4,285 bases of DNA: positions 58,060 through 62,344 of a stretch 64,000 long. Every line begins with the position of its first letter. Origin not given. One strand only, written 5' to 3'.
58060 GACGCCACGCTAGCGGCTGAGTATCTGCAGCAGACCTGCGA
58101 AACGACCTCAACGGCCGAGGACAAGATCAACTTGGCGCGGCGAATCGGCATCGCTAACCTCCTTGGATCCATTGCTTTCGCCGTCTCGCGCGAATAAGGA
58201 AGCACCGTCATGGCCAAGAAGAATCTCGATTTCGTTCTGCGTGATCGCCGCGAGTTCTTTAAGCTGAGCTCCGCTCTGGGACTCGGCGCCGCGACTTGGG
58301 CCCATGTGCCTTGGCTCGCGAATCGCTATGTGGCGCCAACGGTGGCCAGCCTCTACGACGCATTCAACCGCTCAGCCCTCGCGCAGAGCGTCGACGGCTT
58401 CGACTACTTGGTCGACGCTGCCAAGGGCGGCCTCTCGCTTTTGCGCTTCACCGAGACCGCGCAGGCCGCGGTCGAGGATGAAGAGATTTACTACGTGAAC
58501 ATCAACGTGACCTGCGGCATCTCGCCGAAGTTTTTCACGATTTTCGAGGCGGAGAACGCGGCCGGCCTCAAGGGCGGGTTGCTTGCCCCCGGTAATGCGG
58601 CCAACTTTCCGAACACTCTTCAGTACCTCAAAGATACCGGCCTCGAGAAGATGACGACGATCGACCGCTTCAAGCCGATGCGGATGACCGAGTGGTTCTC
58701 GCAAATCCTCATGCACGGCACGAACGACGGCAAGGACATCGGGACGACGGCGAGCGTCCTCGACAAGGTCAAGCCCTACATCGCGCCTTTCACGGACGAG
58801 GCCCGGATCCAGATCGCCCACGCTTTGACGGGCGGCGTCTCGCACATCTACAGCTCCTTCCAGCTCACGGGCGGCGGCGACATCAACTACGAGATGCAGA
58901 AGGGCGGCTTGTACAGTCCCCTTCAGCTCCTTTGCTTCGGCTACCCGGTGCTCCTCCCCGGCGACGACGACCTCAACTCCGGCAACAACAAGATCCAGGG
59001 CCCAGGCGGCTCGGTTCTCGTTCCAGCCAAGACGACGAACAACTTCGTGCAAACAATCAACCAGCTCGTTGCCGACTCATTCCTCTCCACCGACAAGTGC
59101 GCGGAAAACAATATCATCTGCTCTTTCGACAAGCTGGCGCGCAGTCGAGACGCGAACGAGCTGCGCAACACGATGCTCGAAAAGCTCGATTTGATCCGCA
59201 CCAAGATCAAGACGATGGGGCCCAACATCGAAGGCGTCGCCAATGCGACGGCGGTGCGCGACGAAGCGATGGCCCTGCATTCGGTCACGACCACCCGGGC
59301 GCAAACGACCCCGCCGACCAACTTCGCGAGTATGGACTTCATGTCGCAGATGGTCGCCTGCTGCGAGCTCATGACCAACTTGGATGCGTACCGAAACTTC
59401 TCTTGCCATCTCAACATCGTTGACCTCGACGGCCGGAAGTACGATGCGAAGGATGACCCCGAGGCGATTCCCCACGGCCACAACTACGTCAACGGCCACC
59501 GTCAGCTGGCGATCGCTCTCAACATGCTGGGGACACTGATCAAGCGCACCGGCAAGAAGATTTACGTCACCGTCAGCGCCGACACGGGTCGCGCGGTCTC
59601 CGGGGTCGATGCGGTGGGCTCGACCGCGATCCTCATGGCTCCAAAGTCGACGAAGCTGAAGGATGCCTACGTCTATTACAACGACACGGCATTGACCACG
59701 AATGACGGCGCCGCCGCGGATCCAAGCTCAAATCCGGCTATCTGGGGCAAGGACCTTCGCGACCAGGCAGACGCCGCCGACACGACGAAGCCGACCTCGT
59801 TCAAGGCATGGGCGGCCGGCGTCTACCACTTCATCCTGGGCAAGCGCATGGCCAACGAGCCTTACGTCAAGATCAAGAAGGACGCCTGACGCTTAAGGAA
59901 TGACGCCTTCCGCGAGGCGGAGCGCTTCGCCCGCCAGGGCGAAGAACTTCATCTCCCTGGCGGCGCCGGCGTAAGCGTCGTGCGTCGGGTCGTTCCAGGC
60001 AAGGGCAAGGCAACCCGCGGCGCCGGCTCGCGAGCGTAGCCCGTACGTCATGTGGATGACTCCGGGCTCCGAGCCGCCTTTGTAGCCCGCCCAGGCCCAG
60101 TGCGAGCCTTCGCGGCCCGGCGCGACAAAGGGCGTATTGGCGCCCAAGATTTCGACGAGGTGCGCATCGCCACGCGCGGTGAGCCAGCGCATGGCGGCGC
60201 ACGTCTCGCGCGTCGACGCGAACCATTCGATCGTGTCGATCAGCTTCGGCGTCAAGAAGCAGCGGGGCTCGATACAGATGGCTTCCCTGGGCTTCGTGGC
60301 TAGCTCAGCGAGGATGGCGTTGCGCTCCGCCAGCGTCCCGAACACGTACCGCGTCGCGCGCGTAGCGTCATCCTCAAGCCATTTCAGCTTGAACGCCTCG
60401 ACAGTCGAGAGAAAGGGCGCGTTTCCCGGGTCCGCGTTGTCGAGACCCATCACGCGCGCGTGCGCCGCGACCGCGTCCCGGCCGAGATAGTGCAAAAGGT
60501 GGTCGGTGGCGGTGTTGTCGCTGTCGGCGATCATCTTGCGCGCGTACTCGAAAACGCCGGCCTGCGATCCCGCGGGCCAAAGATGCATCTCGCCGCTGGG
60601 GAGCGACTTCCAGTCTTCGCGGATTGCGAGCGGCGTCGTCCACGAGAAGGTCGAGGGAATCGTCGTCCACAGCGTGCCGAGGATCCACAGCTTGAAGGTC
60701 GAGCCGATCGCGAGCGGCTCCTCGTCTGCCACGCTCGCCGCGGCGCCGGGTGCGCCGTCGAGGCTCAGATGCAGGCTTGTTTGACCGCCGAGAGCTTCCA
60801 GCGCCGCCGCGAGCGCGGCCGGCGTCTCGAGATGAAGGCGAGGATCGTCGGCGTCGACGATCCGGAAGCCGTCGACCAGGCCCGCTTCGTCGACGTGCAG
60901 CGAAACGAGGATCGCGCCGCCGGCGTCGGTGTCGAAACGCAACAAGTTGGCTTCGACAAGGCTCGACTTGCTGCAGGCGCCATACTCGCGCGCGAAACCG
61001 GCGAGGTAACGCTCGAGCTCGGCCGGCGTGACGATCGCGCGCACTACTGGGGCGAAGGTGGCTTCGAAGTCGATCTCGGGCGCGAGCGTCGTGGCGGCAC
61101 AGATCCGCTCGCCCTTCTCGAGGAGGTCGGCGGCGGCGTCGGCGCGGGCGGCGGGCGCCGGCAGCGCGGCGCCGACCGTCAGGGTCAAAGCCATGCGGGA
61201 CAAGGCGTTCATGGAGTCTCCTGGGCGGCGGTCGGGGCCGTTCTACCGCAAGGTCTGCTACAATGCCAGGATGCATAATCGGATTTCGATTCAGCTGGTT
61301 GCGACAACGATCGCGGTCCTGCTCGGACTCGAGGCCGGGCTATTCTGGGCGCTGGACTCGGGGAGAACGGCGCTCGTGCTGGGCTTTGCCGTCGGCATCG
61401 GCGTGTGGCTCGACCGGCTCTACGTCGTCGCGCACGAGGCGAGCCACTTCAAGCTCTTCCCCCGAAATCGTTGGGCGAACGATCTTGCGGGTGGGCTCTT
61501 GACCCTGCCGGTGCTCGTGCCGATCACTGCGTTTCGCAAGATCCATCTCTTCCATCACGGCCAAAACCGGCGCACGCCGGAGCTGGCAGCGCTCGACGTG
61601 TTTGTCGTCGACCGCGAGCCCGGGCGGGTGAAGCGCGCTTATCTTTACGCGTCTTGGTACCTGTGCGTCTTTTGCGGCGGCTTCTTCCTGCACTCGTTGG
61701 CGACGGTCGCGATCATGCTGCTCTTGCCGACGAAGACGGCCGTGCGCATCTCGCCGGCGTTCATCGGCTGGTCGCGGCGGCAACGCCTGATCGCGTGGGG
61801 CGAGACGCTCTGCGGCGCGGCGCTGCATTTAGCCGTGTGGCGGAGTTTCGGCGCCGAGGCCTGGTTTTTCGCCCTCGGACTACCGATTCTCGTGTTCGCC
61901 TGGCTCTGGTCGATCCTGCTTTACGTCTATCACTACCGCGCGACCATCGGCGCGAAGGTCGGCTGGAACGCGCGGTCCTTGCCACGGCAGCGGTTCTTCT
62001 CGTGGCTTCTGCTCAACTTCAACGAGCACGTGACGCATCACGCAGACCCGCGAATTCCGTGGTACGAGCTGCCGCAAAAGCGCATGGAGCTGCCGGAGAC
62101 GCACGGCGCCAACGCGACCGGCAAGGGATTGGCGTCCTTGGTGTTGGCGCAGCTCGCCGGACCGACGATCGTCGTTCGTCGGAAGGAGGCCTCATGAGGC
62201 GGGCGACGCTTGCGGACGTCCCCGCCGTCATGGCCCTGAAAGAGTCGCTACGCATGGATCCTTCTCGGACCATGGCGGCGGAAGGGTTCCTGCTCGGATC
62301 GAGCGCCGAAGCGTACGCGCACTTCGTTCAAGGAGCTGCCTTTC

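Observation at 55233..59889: Diheme CxxCH lipoprotein, Cys-rich lipoprotein and Tat-exported protein immediately downstream of the opp operon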

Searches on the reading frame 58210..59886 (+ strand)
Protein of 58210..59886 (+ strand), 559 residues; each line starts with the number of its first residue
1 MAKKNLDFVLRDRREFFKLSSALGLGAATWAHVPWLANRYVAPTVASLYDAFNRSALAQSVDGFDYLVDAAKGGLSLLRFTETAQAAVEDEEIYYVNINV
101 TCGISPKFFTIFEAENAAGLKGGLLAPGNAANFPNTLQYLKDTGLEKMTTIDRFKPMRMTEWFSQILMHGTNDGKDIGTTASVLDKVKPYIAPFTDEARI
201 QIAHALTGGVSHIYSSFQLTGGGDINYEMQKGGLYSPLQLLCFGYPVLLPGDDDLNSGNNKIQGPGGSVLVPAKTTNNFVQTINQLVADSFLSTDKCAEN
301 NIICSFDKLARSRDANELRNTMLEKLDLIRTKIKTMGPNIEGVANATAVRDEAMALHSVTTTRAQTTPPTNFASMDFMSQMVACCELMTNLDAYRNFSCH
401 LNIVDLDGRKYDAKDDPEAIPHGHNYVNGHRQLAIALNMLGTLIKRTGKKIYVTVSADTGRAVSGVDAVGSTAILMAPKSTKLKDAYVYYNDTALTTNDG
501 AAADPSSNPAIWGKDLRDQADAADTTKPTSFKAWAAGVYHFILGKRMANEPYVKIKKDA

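Call 3: search_protein_families(library=pfam, proteins=[window:58210-59886:+], max_evalue=1)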
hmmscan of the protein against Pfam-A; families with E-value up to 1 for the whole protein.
window:58210-59886:+ (559 aa): 0 families

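Call 4: search_protein_families(library=ncbifam, proteins=[window:58210-59886:+], max_evalue=1)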
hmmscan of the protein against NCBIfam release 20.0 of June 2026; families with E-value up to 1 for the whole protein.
window:58210-59886:+ (559 aa): 2 families
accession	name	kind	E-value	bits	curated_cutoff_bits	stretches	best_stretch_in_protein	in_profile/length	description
NF008663.0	PRK11667.1-1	equivalog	0.013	15.5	277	1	256-352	41-131/165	hypothetical protein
NF010275.0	PRK13719.1-4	equivalog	0.14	12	252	0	341-405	26-92/229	conjugal transfer transcriptional regulator TraJ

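Call 6: find_homologous_proteins(query=window:58210-59886:+)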
Query window:58210-59886:+ (559 aa): 3 proteins with E <= 0.001 among 8000 candidates.
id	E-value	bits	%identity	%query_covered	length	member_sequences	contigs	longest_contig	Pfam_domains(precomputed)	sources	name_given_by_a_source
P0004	0.0e+0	1275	100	100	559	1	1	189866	-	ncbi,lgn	-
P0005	2.1e-149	517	50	97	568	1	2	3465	-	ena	-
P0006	9.3e-145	502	48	97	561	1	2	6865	-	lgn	-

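Call 9: find_encoding_contigs(protein=P0005, flank=10000)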
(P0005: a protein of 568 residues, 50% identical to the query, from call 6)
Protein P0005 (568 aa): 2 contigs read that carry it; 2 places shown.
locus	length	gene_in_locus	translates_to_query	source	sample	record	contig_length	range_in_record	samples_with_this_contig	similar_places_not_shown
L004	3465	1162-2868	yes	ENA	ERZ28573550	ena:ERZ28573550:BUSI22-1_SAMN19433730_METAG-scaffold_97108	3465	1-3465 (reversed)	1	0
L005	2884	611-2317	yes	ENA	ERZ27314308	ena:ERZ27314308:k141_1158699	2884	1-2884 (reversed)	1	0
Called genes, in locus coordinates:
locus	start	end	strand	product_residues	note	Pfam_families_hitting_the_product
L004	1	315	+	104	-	?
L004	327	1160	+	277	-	-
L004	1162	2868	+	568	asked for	-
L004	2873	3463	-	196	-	?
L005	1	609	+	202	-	?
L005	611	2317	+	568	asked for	-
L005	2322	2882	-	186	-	?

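Call 15: search_protein_families(library=pfam, alignment_id=A2, max_evalue=10)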
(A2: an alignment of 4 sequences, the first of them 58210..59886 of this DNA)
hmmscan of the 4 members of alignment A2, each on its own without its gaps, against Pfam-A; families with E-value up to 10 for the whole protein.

A. member 1, window:58210-59886:+ (559 aa): 0 families

B. families by the number of members that match (of 4 scanned): 2 families
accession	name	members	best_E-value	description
PF10518.14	TAT_signal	2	0.025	TAT (twin-arginine translocation) pathway signal sequence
PF10399.14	UCR_Fe-S_N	1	0.13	Ubiquitinol-cytochrome C reductase Fe-S subunit TAT signal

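Call 17: search_solved_structures(query=A2, max_evalue=10)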
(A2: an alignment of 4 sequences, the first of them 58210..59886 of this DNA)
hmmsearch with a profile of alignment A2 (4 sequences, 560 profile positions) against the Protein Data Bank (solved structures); distinct sequences matched with E-value up to 10: 4.
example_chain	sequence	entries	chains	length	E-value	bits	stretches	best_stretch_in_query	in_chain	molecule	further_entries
7yqb_A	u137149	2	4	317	0.11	14.3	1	343-422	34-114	VP1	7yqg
4eru_A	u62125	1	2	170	0.44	12.3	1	280-371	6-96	YciF Bacterial Stress Response Protein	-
2gs4_A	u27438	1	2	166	0.51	12.1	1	292-371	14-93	Protein yciF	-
9e04_H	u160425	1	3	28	1.2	10.8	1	11-32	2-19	Multicopper oxidase CueO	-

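Call 27: find_encoding_contigs(protein=P0004, flank=1000, max_places=3)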
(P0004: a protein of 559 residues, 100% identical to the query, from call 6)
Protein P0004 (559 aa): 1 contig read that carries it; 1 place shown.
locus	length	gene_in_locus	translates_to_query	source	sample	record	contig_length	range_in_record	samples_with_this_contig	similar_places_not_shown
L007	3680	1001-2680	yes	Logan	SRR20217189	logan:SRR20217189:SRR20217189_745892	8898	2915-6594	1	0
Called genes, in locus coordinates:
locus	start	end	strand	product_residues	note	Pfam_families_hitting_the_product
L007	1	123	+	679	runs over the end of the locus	-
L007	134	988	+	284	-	-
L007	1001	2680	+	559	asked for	-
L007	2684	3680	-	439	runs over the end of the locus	PF13354:Beta-lactamase2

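Call 33: predict_structure(alignment_id=A5)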
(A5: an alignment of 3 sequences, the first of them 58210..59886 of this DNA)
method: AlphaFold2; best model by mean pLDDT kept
length: 559 residues; sequences in the alignment: 3
mean_pLDDT: 29.9   pTM: 0.22
mean pLDDT of the five models: 29.9, 29.0, 28.3, 26.9, 25.5
residues with pLDDT >= 90: 0; 70-90: 0; 50-70: 0; < 50: 559
segments of 3 or more residues with pLDDT < 50: 1-559
pLDDT, mean of each block of 10 residues (from residue 1): 29 34 30 33 34 32 33 29 29 32 26 29 33 34 32 31 34 38 38 33 25 23 23 24 25 29 24 27 31 30 26 35 37 33 27 23 24 25 26 27 29 33 28 40 40 32 24 26 28 28 29 27 27 32 34 35
secondary structure, 60 per line:
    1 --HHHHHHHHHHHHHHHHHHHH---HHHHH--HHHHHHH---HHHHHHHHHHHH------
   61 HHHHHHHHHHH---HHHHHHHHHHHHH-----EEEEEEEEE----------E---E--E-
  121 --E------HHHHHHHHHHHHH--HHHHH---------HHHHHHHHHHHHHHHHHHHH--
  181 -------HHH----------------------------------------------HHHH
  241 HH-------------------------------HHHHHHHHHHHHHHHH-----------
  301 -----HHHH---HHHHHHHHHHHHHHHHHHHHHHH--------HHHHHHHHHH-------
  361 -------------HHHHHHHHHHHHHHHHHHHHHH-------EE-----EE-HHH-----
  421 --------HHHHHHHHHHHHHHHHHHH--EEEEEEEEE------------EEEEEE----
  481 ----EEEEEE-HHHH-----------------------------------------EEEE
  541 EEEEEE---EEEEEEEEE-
elements in order: H3-22 H26-30 H33-39 H43-54 H61-71 H75-87 E93-101 H130-142 H145-149 H159-178 H237-242 H274-289 H306-309 H313-335 H344-353 H374-395 H429-447 E450-458 E471-476 E485-490 H492-495 E537-546 E550-558

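Call 35: find_related_loci(query=A2, collection=metagenome_contigs, flank=6000)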
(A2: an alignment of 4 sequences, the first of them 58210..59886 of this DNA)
Query A2 (559 aa) in metagenome_contigs; peptide patterns used: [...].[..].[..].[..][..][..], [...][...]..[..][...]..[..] (x = any residue, [..] = any of these).
239 stretches matched a pattern, but none encodes a relative of the query by tblastn (E <= 1e-3).

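Call 56: search_dna_similar(query=window:58210-59886:+, collection=plasmids, mode=protein, max_evalue=10, max_rows=30)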
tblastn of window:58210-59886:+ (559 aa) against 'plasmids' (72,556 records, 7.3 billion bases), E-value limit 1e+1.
No match.

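Call 84: list_cluster_members(proteins=[P0004, P0002, P0090, P0054])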
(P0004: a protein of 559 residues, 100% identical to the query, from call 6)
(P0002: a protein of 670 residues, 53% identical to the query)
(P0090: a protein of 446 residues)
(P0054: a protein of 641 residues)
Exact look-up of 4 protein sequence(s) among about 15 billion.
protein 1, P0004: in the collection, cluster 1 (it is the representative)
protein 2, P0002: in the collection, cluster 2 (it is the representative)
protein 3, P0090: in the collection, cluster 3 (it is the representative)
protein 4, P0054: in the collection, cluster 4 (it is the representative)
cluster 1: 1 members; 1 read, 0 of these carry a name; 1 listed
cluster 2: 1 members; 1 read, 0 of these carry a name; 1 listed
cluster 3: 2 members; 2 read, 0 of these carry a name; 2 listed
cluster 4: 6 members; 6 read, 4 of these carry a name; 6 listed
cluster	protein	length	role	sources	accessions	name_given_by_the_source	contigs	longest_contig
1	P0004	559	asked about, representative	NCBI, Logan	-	-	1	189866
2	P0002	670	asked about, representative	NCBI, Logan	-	-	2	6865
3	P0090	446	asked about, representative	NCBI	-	-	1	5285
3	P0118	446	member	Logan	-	-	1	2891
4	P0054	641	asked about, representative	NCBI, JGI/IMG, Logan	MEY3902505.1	MAG: hypothetical protein RL189_1811 [Pseudomonadota bacterium] | hypothetical protein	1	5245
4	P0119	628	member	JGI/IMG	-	hypothetical protein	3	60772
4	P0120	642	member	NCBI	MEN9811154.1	MAG: hypothetical protein RLZZ488_2721 [Pseudomonadota bacterium]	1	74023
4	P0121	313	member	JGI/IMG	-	hypothetical protein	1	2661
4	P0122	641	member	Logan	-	-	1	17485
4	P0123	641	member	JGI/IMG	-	-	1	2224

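Call 127: search_solved_structures(query=A8, max_evalue=1)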
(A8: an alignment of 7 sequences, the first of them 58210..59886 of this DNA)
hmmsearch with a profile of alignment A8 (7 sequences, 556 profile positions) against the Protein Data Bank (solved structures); distinct sequences matched with E-value up to 1: 4.
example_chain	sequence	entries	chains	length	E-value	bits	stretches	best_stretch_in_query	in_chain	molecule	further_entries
6wig_A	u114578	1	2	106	0.066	14.9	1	271-325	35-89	STENOFOLIA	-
9e04_H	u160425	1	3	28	0.21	13.2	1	7-24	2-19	Multicopper oxidase CueO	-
8azw_s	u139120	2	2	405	0.57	11.8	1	265-339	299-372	uL4 (60S ribosomal protein L4)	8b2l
9vtg_LD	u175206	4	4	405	0.73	11.4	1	266-339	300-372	60S ribosomal protein L4-like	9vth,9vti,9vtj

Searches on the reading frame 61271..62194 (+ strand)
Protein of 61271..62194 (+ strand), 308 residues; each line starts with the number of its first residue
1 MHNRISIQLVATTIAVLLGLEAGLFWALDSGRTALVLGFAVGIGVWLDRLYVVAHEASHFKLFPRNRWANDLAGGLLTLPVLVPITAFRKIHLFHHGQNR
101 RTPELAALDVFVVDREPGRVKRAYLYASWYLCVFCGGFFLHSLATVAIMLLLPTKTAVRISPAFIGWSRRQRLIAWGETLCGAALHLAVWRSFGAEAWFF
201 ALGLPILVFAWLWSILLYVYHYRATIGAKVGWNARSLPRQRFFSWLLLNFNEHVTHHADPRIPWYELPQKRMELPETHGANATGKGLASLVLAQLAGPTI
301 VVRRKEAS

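Call 103: search_protein_families(library=pfam, proteins=[window:61271-62194:+], max_evalue=0.00001)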
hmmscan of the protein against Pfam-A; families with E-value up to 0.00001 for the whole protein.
window:61271-62194:+ (308 aa): 1 family
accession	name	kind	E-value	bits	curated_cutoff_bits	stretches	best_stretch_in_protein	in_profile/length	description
PF00487.30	FA_desaturase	-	3.6e-30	106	29.7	1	34-274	5-238/253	Fatty acid desaturase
